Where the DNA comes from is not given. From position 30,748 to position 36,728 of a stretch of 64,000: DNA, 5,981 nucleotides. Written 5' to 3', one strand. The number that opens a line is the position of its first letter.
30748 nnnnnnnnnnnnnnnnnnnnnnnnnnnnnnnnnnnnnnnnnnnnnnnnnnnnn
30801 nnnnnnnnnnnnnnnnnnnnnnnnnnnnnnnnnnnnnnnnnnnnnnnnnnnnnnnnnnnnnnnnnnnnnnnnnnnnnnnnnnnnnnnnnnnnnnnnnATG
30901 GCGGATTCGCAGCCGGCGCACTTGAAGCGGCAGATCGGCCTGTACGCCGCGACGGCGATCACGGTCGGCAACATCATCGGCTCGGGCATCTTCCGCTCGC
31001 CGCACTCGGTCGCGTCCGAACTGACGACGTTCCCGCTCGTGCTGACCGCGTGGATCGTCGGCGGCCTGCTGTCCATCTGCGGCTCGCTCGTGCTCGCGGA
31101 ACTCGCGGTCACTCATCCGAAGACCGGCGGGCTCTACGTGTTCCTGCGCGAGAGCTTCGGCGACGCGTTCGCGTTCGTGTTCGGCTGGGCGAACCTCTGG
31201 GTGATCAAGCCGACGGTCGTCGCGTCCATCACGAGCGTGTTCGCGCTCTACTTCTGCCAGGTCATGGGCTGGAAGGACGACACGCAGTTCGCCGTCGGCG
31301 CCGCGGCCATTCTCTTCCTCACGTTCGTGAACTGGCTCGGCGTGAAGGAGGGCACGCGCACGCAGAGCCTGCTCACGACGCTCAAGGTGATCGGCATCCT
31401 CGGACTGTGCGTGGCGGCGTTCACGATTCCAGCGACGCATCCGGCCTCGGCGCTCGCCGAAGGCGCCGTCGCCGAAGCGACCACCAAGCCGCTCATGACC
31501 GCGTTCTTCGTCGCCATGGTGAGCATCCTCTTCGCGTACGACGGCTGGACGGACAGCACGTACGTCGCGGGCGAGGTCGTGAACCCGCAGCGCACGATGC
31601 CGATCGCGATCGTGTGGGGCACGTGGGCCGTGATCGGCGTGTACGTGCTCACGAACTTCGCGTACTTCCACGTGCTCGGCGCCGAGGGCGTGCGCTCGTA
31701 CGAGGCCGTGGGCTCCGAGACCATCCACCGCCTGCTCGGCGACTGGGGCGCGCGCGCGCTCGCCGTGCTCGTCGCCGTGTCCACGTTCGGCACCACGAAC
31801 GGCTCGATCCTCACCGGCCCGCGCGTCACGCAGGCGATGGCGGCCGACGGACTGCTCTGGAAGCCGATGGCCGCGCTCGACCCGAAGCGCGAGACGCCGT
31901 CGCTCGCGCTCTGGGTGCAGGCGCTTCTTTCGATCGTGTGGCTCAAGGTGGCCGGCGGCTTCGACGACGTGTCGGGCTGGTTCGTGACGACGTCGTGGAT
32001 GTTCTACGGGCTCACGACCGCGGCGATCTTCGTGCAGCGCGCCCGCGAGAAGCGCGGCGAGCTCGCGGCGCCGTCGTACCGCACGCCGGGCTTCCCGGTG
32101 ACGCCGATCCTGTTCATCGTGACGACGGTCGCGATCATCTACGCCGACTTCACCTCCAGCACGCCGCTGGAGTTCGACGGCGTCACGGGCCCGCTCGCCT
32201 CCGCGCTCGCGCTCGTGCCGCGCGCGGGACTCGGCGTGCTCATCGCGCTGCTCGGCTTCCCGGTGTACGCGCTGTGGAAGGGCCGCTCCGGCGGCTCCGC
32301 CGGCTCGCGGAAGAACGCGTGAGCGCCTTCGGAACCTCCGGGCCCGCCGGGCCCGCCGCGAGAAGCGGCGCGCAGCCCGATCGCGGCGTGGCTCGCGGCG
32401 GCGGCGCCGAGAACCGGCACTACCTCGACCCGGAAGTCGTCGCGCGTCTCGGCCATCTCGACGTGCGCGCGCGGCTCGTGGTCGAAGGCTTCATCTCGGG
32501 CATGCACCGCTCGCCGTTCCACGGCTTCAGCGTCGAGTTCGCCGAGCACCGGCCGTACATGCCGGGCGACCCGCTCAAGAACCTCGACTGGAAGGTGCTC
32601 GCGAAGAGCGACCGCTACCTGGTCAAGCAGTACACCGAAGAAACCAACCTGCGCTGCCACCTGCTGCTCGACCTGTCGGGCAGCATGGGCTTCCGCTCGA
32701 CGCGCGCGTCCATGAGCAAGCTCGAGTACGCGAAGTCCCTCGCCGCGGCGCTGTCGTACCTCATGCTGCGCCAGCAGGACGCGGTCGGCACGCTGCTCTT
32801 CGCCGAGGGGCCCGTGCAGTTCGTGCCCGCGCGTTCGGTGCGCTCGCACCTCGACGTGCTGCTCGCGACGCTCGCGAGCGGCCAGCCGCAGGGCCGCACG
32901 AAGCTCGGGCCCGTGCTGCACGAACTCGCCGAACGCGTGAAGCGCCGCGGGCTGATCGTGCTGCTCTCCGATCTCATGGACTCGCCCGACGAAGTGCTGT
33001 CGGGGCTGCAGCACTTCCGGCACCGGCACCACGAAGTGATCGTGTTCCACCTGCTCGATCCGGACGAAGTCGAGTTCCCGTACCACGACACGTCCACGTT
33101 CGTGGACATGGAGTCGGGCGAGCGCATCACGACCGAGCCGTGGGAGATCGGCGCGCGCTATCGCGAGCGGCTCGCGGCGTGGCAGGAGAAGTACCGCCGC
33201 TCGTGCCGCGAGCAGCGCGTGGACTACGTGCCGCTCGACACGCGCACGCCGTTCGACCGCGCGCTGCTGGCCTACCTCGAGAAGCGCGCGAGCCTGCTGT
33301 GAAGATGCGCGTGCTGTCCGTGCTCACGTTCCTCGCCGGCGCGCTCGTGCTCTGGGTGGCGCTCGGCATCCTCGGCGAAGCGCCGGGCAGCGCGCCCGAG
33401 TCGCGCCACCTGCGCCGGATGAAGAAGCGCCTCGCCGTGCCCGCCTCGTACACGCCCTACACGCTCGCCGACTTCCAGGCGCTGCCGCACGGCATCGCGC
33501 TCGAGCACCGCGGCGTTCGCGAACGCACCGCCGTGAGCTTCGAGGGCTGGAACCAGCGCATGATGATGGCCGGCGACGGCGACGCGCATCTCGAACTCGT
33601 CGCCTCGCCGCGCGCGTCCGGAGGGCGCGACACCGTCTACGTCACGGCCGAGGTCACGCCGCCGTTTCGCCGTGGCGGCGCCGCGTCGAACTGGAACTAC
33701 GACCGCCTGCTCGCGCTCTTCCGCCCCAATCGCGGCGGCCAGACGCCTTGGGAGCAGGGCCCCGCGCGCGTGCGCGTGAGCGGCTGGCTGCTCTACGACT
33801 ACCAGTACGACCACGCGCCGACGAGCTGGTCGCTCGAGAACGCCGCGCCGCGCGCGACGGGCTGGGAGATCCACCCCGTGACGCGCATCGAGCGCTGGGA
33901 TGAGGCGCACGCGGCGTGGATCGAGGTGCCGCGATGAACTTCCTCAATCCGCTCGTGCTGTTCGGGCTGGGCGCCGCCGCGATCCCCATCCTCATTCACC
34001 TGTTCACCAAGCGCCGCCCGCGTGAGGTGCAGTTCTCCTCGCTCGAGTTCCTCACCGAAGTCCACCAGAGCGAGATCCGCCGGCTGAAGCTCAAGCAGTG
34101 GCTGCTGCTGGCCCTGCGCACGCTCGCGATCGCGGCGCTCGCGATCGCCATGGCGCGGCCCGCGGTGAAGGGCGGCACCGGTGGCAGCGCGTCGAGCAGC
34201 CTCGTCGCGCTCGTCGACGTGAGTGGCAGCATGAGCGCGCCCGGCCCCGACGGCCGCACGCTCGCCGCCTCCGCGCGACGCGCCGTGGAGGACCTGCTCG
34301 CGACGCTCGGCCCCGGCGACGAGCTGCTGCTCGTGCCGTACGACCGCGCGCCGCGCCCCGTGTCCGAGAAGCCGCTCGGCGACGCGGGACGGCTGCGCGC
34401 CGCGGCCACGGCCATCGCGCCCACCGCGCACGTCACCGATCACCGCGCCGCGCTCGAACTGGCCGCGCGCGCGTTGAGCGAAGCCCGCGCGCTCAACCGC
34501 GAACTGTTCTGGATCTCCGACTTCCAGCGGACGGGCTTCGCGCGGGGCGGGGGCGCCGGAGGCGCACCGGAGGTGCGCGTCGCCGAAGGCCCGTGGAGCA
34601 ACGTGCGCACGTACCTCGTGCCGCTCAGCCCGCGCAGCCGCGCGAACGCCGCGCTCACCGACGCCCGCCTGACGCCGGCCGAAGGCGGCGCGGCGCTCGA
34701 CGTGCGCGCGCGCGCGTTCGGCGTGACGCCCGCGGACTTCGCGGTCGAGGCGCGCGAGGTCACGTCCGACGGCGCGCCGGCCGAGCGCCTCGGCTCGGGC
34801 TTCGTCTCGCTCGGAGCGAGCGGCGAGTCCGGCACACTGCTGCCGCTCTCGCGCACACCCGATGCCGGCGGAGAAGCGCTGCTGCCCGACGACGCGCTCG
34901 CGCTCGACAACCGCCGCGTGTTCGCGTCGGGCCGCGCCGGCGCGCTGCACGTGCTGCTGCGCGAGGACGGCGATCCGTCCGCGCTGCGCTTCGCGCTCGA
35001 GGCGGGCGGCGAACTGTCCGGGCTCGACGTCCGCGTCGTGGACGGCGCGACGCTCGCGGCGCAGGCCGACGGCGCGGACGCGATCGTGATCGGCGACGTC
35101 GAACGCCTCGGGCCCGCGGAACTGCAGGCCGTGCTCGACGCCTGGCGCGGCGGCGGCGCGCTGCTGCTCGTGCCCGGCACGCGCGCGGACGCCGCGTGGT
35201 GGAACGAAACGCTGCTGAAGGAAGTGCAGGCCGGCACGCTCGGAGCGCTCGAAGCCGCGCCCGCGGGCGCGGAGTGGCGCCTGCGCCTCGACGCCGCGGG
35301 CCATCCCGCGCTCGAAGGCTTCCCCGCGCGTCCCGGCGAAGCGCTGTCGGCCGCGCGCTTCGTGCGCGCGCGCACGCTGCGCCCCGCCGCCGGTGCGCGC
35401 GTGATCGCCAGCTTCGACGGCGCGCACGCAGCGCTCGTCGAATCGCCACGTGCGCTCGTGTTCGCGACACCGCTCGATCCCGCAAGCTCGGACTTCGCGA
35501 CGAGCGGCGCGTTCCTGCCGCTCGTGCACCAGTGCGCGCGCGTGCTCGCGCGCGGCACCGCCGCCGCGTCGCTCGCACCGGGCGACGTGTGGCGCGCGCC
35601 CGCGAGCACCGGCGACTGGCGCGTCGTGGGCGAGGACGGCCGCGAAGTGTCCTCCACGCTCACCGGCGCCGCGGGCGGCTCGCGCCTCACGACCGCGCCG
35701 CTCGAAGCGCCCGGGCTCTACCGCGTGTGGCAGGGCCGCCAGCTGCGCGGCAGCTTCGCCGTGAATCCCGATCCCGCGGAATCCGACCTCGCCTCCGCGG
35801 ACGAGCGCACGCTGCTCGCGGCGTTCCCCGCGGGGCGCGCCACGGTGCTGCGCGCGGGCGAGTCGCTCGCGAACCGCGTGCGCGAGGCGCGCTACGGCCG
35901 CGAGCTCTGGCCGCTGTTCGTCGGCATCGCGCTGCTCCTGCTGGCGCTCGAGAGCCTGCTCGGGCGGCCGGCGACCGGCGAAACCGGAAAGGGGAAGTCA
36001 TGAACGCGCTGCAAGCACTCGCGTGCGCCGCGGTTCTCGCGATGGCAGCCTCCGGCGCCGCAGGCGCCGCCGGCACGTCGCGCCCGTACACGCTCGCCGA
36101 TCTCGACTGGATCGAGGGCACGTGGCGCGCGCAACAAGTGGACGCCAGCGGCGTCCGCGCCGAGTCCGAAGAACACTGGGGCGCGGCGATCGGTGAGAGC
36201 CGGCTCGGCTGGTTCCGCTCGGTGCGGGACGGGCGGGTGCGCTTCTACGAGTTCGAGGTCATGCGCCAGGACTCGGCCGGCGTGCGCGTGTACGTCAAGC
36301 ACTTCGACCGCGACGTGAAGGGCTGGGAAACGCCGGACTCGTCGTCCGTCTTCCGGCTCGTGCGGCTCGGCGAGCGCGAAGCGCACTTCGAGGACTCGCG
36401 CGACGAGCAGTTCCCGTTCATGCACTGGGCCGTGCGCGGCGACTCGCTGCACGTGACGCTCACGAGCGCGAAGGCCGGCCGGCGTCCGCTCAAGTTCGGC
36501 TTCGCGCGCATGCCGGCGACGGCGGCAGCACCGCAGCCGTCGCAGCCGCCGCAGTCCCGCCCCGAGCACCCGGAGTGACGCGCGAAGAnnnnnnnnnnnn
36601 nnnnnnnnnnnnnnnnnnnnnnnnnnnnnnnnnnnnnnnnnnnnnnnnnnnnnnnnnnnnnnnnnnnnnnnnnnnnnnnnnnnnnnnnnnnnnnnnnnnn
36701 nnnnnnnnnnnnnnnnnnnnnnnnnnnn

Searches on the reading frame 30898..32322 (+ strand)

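Call 9: search_protein_families(library=pfam, proteins=[window:30898-32322:+], max_evalue=0.001)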
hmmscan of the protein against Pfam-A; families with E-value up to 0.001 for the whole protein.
window:30898-32322:+ (474 aa): 2 families
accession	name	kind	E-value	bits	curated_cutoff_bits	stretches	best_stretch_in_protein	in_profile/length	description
PF13520.12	AA_permease_2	-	3e-55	188.3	27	1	13-420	1-407/427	Amino acid permease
PF00324.27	AA_permease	-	3.8e-31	108.7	24.6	1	19-425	3-429/470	Amino acid permease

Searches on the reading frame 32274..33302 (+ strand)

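Call 17: search_protein_families(library=pfam, proteins=[window:32274-33302:+])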
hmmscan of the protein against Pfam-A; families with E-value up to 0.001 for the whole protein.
window:32274-33302:+ (342 aa): 2 families
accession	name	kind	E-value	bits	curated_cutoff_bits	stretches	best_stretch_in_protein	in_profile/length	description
PF01882.25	DUF58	-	3.7e-47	160.8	23.4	1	91-298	1-208/216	Protein of unknown function DUF58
PF13519.12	VWA_2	-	3.8e-07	31.1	27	1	130-233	3-105/107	von Willebrand factor type A domain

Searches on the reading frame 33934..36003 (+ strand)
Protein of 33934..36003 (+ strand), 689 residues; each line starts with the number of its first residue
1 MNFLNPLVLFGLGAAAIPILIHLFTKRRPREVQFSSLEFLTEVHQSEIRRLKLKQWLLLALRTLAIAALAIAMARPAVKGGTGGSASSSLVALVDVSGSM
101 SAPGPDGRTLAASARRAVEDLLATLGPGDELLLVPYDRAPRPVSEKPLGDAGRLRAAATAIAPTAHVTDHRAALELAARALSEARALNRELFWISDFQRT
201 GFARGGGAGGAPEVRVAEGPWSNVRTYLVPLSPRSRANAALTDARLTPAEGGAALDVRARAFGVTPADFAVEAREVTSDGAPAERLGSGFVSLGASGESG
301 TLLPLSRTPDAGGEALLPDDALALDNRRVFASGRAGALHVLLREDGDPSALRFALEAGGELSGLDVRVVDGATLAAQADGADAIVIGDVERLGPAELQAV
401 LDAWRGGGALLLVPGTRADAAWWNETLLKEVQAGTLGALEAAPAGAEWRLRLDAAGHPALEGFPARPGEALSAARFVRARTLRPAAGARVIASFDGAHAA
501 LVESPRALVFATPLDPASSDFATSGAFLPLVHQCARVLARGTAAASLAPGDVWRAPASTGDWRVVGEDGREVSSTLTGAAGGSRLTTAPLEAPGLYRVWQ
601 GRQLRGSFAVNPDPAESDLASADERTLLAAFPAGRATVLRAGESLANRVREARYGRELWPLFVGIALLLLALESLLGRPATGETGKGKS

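Call 17: search_protein_families(library=pfam, proteins=[window:33934-36003:+])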
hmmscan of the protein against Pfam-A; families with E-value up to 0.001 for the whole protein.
window:33934-36003:+ (689 aa): 2 families
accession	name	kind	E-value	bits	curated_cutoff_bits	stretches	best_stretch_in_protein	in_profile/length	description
PF07584.16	BatA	-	3.7e-25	88.6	25.9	1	1-76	1-77/77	Aerotolerance regulator N-terminal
PF13519.12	VWA_2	-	4.7e-10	40.5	27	1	90-198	1-107/107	von Willebrand factor type A domain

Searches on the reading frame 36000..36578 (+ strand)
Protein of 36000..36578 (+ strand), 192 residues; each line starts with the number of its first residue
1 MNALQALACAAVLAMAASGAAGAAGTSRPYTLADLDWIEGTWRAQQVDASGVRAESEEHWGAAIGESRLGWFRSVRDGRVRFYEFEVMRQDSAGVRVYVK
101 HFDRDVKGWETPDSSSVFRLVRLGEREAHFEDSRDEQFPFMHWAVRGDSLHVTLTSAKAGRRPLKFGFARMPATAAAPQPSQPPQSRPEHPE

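Call 17: search_protein_families(library=pfam, proteins=[window:36000-36578:+])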
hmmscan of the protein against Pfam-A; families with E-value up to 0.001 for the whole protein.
window:36000-36578:+ (192 aa): 1 family
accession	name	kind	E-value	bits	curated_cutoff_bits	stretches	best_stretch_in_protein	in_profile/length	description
PF19780.4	DUF6265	-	4.9e-22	79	23.8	1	36-154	1-114/116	Domain of unknown function (DUF6265)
